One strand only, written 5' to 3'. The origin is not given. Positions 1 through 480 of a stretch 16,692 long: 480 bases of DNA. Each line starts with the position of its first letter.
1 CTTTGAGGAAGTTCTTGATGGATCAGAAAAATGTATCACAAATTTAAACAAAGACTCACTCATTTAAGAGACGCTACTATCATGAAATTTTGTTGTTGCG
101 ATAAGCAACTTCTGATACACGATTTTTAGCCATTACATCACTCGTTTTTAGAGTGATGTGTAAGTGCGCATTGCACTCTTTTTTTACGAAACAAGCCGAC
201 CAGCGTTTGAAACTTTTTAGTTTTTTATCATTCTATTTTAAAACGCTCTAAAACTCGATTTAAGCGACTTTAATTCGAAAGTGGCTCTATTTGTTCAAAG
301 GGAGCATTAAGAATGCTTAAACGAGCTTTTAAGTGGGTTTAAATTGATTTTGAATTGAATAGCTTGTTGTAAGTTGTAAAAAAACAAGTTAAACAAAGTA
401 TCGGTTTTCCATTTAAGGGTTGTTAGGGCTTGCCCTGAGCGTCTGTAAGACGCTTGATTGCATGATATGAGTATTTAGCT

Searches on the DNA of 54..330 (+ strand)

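Call 80: search_dna_similar(query=window:54-330:+, collection=plasmids, mode=distant, max_rows=40, rows=spread, max_evalue=0.001)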
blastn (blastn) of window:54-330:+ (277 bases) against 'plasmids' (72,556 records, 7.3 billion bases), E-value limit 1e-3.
Records with a match: 539; places in all: 597; records where one place covers at least 80% of the query: 135.
Best place of each record, by identity: >=99% 5; 95-99% 116; 90-95% 15; 80-90% 164; 60-80% 239.
By first word of the organism name: Lactococcus 231; Enterococcus 120; Lactiplantibacillus 84; Leuconostoc 22; Pediococcus 21; Latilactobacillus 20; Loigolactobacillus 6; Levilactobacillus 6; Weissella 4; Companilactobacillus 4; and 13 more.
By predicted mobility (MOB-suite, as given by PLSDB): mobilizable 345; non-mobilizable 157; conjugative 37.
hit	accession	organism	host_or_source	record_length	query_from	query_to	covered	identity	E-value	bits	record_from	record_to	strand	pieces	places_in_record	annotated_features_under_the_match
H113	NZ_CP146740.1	Lactococcus garvieae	Homo sapiens,cell culture,blood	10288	1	277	100%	98.9%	7e-135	487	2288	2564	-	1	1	none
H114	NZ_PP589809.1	Lactococcus sp.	Bacterial culture,Dairy environment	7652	1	277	100%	97.5%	6e-129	466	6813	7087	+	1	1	none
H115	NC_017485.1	Lactococcus lactis subsp. lactis CV56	Homo sapiens,vagina of healthy women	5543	1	277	100%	97.1%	3e-127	462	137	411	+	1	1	none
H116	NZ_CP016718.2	Lactococcus lactis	Single cell,Dairy fermentation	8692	1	277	100%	97.1%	3e-127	462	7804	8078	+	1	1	none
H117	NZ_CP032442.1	Lactococcus cremoris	Dairy Fermentation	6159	1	277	100%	96.8%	1e-125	455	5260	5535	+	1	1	none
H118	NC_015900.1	Lactococcus lactis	raw milk cheese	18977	1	277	100%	96.8%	3e-126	457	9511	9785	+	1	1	none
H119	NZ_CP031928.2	Lactococcus lactis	Dairy Fermentation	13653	1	277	100%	95.0%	2e-115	422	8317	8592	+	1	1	none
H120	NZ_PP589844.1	Lactococcus sp.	Bacterial culture,Dairy environment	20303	1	277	100%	89.8%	1e-99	370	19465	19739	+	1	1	none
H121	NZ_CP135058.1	Lactococcus lactis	Dairy Fermentation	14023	1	277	100%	89.4%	5e-99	367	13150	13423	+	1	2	none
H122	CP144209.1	Enterococcus durans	axenic,curd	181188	35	277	88%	89.1%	4e-81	307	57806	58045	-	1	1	none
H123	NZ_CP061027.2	Lactococcus lactis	farm kitchen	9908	101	277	64%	96.6%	1e-75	290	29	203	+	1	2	none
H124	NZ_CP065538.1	Enterococcus durans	Dried milk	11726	1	121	44%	98.3%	8e-52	210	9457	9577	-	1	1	none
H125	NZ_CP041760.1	Lactococcus lactis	whole organism,diary product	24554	35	125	33%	90.1%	9e-26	124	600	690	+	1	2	none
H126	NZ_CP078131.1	Lactiplantibacillus plantarum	isolate from food,food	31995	35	130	35%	77.6%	9e-7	61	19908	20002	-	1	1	none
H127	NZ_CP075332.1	Lactiplantibacillus plantarum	whole organism,meat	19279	35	129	34%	77.3%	3e-6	59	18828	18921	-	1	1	none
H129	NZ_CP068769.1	Lactiplantibacillus plantarum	whole organism,chinese pickle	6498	35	129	34%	75.5%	1e-5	57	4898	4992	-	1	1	none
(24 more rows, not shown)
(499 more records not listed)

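Call 83: get_annotated_region(hit=H129, flank=2500)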
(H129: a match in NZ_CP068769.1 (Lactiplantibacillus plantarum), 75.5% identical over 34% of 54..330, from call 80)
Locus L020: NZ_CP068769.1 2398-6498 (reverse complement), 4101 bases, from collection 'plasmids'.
description: Lactiplantibacillus plantarum strain S58 plasmid p4, complete sequence
organism: Lactiplantibacillus plantarum (NCBI taxid 1590)
taxonomy: Bacteria; Bacillota; Bacilli; Lactobacillales; Lactobacillaceae; Lactiplantibacillus; Lactiplantibacillus plantarum
host: -; source: whole organism,chinese pickle; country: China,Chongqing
typing (MOB-suite, as given by PLSDB): non-mobilizable; replicon rep_cluster_1255
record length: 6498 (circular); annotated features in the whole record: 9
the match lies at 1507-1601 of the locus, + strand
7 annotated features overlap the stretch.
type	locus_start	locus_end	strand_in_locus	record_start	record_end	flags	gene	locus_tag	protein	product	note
CDS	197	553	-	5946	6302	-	-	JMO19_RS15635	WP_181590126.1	type II toxin-antitoxin system YafQ family toxin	-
CDS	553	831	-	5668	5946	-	-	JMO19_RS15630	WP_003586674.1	type II toxin-antitoxin system prevent-host-death family antitoxin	GO:0008219 - cell death [Evidence IEA]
CDS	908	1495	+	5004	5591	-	-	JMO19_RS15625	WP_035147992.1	site-specific integrase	-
CDS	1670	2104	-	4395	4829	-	-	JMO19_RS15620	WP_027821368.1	DUF2178 domain-containing protein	-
CDS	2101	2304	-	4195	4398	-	-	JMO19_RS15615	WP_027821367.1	helix-turn-helix transcriptional regulator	-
CDS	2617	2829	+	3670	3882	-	-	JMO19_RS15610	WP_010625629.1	hypothetical protein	-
CDS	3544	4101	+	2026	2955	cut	-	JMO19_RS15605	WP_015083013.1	replication initiation protein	GO:0006270 - DNA replication initiation [Evidence IEA]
